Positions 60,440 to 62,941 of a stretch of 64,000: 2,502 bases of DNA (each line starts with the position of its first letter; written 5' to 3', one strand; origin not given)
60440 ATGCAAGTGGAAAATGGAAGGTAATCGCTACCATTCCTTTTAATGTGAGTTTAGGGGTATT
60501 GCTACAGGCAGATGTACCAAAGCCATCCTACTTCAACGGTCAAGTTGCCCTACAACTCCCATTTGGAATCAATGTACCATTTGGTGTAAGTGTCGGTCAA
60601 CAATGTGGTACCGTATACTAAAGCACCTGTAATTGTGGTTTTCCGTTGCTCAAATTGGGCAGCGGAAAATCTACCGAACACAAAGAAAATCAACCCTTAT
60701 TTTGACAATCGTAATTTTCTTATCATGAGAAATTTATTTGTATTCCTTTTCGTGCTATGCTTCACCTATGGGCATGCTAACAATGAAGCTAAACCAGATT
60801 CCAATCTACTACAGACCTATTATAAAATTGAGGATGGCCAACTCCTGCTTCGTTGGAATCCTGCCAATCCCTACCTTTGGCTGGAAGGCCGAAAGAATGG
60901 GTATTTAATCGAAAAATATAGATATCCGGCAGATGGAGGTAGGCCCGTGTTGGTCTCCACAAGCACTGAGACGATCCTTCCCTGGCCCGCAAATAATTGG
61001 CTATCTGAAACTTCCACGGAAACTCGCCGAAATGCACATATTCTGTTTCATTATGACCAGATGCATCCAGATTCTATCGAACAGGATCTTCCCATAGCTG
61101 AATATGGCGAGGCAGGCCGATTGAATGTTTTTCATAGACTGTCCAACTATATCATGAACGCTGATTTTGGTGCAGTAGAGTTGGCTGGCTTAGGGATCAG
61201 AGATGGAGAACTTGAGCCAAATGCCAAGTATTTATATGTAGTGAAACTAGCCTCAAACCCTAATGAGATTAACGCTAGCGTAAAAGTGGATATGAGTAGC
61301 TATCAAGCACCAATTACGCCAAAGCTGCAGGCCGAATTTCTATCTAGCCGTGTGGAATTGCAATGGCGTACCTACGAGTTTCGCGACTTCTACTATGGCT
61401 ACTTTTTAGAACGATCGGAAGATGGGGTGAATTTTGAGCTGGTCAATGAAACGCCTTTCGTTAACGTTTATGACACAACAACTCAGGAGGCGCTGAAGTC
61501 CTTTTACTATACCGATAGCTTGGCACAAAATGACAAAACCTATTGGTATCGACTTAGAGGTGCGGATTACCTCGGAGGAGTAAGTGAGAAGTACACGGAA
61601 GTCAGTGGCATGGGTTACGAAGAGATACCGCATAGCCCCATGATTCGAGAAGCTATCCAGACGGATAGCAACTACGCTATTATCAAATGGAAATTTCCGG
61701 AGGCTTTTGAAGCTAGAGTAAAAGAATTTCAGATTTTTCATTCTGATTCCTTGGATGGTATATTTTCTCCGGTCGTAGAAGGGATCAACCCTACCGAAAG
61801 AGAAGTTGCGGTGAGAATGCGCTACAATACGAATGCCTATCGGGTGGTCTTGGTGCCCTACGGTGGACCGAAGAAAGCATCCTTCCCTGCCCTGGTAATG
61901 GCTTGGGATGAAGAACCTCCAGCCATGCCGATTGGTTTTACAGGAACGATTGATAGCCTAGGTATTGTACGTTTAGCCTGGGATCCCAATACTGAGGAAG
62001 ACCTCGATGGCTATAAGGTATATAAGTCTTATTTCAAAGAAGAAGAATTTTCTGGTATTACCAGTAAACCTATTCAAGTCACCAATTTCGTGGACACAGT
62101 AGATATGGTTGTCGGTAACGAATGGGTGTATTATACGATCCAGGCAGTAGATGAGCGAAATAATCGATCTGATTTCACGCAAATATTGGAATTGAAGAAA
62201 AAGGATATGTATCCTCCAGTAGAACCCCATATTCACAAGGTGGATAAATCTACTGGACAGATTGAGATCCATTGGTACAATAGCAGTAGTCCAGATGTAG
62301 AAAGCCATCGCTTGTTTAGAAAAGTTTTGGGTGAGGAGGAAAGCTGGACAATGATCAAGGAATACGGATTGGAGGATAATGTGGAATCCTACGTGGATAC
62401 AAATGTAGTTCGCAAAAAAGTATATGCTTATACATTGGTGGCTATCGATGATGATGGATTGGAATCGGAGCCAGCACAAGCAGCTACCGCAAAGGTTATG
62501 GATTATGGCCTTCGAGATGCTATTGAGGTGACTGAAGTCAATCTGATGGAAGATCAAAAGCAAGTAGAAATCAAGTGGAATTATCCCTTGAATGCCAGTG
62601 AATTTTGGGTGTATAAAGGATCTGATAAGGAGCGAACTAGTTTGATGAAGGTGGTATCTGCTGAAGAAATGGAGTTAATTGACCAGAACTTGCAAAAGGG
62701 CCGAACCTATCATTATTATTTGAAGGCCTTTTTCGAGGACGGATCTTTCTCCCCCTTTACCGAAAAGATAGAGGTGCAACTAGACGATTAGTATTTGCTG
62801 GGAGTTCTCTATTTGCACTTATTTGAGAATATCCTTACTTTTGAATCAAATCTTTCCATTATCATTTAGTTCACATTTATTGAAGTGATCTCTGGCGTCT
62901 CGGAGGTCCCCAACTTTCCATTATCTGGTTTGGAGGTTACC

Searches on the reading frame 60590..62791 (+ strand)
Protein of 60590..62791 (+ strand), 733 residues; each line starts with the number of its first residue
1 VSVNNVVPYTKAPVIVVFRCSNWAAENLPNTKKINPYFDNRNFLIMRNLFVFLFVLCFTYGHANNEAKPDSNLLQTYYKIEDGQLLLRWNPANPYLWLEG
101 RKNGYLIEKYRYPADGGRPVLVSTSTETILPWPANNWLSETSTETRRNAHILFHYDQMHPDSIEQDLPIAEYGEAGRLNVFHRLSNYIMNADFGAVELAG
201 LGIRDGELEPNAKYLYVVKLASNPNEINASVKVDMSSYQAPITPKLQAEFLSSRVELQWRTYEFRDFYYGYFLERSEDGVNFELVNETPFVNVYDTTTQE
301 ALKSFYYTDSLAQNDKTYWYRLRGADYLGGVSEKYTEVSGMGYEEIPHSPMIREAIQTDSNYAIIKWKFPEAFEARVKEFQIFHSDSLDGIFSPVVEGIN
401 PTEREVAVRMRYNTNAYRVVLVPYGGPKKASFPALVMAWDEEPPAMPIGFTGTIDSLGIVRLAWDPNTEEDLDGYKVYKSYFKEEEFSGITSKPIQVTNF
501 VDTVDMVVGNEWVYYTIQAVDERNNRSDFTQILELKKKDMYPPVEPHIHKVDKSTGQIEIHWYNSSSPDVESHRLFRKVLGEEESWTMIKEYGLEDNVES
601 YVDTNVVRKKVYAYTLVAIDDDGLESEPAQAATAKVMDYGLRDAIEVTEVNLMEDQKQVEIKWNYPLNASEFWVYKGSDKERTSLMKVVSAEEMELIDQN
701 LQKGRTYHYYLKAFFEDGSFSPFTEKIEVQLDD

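Call 5: search_protein_families(library=pfam, proteins=[window:60590-62791:+], max_evalue=1)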
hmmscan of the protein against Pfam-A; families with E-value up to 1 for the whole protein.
window:60590-62791:+ (733 aa): 1 family
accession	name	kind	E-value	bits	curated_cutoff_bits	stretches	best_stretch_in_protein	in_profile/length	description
PF00754.31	F5_F8_type_C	-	0.16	12.5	28.2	0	240-288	35-85/127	F5/8 type C domain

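Call 6: search_protein_families(library=ncbifam, proteins=[window:60590-62791:+], max_evalue=1)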
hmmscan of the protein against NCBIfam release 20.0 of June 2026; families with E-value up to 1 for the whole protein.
window:60590-62791:+ (733 aa): 2 families
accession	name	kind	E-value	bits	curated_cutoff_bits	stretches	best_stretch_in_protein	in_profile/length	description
NF041611.1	exoglucan_CbhB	equivalog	0.0052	14.8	1950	1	440-719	702-874/997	exoglucanase CbhB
NF040520.1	Ig_like_BLP2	equivalog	0.092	10.8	750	1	516-569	485-536/730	Ig-like repeat protein Blp2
